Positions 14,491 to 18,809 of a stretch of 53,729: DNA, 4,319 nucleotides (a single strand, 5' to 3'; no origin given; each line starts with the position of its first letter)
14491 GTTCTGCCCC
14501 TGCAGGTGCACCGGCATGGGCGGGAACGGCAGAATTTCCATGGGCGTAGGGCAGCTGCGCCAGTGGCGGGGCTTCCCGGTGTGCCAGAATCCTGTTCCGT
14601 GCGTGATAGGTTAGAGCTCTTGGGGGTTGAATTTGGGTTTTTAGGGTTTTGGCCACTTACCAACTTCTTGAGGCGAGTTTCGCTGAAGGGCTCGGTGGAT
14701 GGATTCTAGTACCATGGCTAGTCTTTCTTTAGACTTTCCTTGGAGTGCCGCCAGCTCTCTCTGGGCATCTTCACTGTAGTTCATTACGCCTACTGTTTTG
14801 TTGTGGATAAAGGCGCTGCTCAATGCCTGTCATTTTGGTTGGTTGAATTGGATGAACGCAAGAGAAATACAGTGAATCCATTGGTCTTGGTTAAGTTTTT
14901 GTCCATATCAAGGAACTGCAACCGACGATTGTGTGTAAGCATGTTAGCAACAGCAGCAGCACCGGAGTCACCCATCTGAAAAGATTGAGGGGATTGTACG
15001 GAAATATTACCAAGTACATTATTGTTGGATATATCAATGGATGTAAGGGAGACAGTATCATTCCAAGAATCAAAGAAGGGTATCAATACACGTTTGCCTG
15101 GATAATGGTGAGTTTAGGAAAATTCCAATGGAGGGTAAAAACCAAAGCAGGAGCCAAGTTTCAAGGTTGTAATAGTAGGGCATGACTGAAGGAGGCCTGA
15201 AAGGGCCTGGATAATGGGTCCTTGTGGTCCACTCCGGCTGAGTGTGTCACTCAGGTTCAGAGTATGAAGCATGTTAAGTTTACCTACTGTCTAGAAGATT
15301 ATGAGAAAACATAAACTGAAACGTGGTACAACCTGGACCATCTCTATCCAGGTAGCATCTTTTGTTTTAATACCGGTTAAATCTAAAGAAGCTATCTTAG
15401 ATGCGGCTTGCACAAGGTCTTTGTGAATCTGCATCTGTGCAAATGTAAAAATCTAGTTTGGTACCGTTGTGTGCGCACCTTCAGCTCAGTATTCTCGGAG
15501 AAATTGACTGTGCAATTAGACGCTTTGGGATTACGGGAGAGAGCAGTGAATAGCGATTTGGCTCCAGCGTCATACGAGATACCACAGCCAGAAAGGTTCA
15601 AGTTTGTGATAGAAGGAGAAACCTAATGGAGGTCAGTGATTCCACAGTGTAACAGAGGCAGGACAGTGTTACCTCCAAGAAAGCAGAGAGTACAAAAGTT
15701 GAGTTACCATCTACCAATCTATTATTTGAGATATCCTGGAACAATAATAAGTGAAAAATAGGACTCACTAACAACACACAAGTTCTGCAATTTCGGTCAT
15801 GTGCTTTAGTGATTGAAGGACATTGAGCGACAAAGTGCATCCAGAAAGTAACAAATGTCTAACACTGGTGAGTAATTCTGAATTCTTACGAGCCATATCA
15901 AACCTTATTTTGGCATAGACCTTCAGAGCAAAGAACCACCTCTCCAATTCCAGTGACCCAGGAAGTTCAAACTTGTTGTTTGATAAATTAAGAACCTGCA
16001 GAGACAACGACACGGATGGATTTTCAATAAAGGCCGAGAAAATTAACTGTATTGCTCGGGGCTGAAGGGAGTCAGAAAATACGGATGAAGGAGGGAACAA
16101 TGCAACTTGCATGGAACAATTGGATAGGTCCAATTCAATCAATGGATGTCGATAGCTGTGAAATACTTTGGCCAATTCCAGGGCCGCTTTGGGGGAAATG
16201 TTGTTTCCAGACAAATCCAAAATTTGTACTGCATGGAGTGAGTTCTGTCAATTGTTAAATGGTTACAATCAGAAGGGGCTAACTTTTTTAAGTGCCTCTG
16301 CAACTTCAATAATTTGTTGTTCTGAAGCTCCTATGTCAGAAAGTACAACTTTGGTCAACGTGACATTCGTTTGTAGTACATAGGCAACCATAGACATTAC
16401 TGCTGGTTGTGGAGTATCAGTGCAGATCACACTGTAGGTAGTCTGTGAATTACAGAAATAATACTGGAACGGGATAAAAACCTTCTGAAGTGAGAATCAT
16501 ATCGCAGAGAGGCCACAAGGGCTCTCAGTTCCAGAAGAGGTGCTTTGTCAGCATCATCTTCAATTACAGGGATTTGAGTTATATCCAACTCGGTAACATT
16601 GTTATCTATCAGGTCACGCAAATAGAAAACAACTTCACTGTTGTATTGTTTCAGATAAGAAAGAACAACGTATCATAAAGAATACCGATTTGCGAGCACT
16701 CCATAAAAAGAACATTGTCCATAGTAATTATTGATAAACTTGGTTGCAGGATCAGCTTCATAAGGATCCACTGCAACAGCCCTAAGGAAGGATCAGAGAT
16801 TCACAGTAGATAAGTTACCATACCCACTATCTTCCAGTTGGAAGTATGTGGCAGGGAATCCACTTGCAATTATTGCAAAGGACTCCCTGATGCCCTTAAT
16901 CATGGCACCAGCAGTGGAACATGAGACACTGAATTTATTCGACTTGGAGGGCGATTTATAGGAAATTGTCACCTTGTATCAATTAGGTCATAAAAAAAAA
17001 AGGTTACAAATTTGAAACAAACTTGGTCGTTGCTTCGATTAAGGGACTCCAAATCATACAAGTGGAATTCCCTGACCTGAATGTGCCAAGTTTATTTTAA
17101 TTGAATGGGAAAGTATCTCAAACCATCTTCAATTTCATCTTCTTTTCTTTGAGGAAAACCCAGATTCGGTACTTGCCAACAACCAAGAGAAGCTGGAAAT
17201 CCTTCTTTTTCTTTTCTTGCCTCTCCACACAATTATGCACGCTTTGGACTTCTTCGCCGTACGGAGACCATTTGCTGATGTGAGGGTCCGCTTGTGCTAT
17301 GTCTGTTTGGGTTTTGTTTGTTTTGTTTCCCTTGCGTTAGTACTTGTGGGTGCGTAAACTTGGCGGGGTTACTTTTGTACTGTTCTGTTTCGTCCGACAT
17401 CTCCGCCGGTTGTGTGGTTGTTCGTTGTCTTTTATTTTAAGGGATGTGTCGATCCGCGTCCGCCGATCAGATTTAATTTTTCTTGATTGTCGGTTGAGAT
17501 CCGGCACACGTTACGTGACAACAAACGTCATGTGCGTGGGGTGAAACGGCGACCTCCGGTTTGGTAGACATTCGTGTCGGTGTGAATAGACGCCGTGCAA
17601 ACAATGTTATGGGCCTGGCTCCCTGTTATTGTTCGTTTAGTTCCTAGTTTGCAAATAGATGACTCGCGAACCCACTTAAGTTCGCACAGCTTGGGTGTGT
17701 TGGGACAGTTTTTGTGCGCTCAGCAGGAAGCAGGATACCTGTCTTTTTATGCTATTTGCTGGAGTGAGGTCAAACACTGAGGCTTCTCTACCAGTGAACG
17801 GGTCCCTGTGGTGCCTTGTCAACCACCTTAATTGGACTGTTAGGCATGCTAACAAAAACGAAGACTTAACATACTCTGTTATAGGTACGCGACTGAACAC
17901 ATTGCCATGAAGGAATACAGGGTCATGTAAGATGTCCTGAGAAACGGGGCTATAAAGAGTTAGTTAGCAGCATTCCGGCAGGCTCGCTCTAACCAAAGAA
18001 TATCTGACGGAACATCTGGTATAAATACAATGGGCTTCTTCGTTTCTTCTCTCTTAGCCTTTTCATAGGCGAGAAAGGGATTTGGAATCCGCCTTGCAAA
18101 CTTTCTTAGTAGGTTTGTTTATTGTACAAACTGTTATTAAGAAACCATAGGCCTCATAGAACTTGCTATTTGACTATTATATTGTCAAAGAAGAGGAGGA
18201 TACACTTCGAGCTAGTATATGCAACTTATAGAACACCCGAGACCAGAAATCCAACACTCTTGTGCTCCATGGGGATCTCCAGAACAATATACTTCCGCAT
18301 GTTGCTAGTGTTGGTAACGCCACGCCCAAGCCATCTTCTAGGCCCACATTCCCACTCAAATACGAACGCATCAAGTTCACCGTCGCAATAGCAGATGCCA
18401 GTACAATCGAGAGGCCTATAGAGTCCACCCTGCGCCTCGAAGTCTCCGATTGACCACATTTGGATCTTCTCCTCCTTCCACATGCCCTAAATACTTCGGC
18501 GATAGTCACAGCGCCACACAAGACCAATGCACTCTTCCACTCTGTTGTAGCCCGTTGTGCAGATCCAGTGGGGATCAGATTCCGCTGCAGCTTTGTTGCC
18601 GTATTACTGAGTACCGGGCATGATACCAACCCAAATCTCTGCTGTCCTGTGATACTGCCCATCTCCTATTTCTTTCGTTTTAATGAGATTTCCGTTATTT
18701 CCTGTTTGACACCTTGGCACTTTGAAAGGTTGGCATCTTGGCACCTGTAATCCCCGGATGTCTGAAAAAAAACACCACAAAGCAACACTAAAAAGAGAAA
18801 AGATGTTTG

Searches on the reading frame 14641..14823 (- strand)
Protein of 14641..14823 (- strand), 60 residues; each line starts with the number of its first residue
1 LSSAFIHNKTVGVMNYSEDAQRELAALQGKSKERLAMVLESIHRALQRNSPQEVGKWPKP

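Call 42: search_protein_families(library=pfam, proteins=[window:14641-14823:-], max_evalue=0.1)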
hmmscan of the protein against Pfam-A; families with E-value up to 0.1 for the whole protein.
window:14641-14823:- (60 aa): 2 families
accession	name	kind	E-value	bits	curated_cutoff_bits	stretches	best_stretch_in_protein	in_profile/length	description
PF12021.13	DUF3509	-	0.023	15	25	1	20-48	38-66/87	Protein of unknown function (DUF3509)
PF25541.1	TBCA_PH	-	0.094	12.9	27.8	1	19-54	23-59/139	PH domain-containing proteins, TBCA domain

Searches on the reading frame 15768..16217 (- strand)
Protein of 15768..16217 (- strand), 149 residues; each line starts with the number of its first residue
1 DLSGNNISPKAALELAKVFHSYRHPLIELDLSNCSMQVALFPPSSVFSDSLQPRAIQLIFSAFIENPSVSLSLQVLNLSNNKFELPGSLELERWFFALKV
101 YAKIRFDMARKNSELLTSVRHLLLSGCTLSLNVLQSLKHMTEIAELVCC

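Call 14: search_protein_families(library=pfam, proteins=[window:15768-16217:-], max_evalue=0.01)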
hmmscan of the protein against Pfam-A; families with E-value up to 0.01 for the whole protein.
window:15768-16217:- (149 aa): 3 families
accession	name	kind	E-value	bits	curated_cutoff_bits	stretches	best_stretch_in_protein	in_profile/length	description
PF00560.39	LRR_1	-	9.3e-08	31.2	20.6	0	72-89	1-20/23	Leucine Rich Repeat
PF13516.12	LRR_6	-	0.0013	19.1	23.4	0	71-84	3-16/24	Leucine Rich repeat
PF12799.13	LRR_4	-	0.0051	17.5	27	0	72-84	2-14/44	Leucine Rich repeats (2 copies)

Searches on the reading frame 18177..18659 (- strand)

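Call 42: search_protein_families(library=pfam, proteins=[window:18177-18659:-], max_evalue=0.1)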
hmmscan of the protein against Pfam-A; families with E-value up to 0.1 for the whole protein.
window:18177-18659:- (160 aa): 2 families
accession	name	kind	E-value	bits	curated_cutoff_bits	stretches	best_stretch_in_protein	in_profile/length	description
PF05407.19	Peptidase_C27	-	0.023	15.2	27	1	5-76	3-74/177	Rubella virus endopeptidase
PF19284.4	Arc_MA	-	0.069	13.7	28.5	0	118-152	50-84/108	Arc MA domain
